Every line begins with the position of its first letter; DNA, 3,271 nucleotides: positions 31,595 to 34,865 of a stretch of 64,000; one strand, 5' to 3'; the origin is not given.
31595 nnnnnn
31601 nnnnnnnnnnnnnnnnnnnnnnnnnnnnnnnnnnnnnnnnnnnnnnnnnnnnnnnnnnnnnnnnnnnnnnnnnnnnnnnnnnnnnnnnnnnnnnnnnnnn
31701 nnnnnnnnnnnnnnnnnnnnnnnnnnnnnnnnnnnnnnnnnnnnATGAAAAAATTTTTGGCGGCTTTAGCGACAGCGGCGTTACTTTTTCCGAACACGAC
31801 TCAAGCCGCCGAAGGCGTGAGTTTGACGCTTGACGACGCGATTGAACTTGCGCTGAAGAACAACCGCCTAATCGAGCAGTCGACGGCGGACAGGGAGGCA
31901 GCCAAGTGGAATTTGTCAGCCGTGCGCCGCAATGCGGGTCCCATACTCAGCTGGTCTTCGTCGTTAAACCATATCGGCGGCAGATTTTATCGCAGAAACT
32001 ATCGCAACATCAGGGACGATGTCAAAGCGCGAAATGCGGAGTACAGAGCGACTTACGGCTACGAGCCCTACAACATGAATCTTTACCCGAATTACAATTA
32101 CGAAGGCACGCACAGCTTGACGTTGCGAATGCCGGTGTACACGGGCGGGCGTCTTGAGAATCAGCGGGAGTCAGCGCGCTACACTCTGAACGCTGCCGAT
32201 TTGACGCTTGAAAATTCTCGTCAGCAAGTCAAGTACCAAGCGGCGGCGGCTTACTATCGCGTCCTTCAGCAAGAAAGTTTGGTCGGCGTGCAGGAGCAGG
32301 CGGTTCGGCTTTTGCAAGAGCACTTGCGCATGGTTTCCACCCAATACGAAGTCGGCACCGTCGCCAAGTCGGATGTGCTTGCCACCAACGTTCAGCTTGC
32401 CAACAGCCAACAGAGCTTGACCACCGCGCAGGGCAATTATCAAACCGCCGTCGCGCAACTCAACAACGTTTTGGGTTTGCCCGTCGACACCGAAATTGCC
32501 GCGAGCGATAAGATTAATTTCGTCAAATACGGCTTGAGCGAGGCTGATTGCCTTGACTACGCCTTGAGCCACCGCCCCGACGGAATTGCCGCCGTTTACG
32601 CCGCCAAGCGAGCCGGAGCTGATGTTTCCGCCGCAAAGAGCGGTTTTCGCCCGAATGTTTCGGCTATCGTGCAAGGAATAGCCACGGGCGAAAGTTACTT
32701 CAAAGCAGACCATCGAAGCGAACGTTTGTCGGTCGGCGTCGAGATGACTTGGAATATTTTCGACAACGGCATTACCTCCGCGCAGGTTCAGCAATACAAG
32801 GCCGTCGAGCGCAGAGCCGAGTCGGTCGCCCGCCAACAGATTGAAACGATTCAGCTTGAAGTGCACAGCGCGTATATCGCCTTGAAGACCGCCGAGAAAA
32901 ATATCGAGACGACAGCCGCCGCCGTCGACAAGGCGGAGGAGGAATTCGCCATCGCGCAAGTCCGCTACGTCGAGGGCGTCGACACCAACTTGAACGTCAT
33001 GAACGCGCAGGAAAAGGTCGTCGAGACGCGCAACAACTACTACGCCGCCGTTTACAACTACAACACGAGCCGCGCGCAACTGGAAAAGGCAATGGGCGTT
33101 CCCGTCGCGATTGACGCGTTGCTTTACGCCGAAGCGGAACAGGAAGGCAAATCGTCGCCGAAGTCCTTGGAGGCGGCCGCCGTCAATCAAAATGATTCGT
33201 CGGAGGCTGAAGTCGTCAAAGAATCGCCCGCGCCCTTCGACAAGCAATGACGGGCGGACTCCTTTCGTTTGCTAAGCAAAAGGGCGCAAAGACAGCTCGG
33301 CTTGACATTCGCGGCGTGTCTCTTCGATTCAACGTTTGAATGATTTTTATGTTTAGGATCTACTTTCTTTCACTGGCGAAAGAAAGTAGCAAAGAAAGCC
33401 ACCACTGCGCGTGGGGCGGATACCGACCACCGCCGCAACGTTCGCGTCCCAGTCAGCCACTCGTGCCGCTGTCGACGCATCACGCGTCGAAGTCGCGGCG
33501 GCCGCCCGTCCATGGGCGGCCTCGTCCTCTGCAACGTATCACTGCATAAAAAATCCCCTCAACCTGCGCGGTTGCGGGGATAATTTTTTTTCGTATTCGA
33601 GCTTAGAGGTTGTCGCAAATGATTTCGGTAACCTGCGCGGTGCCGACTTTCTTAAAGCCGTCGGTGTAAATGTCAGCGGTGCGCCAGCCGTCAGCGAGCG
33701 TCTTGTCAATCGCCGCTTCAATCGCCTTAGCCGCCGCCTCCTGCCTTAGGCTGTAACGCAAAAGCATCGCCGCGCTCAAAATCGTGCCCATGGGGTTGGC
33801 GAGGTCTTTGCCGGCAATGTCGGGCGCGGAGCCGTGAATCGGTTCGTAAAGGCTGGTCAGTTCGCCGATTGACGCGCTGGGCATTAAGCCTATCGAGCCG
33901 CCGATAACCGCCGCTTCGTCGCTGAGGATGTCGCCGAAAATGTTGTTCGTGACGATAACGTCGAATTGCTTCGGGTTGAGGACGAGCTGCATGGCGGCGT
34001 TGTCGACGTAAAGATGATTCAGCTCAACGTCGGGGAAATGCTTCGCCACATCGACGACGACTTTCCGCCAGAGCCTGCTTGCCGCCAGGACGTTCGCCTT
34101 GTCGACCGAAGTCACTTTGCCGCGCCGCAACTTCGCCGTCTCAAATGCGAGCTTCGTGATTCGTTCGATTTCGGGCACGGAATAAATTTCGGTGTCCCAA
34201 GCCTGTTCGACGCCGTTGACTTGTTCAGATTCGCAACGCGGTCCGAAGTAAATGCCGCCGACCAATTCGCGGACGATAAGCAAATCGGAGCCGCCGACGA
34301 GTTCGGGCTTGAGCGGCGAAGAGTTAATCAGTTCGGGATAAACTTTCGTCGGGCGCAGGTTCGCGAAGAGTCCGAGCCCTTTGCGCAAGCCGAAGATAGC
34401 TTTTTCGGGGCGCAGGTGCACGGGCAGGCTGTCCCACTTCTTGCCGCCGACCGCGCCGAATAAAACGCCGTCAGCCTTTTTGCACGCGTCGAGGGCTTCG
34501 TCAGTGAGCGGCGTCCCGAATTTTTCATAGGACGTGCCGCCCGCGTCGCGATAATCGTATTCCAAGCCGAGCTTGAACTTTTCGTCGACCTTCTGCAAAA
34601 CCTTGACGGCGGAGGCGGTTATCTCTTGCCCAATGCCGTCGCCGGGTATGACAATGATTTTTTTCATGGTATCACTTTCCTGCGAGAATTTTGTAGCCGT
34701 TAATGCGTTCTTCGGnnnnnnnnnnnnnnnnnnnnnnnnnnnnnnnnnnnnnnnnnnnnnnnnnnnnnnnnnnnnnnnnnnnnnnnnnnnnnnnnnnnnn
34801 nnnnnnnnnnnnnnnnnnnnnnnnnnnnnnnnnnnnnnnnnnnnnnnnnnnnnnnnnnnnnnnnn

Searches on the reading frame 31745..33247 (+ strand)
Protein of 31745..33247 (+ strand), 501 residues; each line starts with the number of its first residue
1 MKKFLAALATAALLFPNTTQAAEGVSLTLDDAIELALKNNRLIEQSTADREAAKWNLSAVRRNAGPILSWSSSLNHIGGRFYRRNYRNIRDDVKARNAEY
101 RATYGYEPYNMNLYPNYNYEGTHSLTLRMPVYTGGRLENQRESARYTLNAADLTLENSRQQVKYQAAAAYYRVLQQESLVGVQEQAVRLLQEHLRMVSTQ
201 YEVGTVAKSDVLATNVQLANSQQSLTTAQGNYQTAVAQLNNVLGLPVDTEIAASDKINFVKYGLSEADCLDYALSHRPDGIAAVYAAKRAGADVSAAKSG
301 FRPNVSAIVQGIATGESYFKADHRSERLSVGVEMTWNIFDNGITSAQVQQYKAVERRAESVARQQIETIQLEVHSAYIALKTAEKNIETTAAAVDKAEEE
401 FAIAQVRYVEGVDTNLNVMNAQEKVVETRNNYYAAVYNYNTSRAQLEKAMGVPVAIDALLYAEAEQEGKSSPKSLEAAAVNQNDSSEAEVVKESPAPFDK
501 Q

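Call 92: search_protein_families(library=pfam, max_evalue=0.00001, proteins=[window:31745-33247:+])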
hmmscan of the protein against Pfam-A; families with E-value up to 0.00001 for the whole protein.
window:31745-33247:+ (501 aa): 1 family
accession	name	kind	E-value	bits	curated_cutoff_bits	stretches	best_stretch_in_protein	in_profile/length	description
PF02321.23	OEP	-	2.2e-60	204.1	22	2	268-451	3-187/187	Outer membrane efflux protein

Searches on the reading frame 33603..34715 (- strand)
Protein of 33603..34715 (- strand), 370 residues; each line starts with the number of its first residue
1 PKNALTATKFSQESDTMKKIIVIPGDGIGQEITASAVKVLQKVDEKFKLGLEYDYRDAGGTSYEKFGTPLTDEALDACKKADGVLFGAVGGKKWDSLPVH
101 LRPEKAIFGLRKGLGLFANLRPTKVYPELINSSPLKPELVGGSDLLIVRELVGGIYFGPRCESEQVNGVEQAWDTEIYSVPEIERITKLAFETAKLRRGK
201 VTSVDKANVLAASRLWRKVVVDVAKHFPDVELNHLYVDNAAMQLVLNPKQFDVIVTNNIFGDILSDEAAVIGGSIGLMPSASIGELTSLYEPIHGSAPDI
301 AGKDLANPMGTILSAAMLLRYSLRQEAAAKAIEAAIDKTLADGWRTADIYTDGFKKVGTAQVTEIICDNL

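Call 92: search_protein_families(library=pfam, max_evalue=0.00001, proteins=[window:33603-34715:-])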
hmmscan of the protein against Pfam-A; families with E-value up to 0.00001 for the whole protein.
window:33603-34715:- (370 aa): 1 family
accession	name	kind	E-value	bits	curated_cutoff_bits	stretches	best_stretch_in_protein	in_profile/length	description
PF00180.25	Iso_dh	-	2.9e-137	458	27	1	19-366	1-348/348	Isocitrate/isopropylmalate dehydrogenase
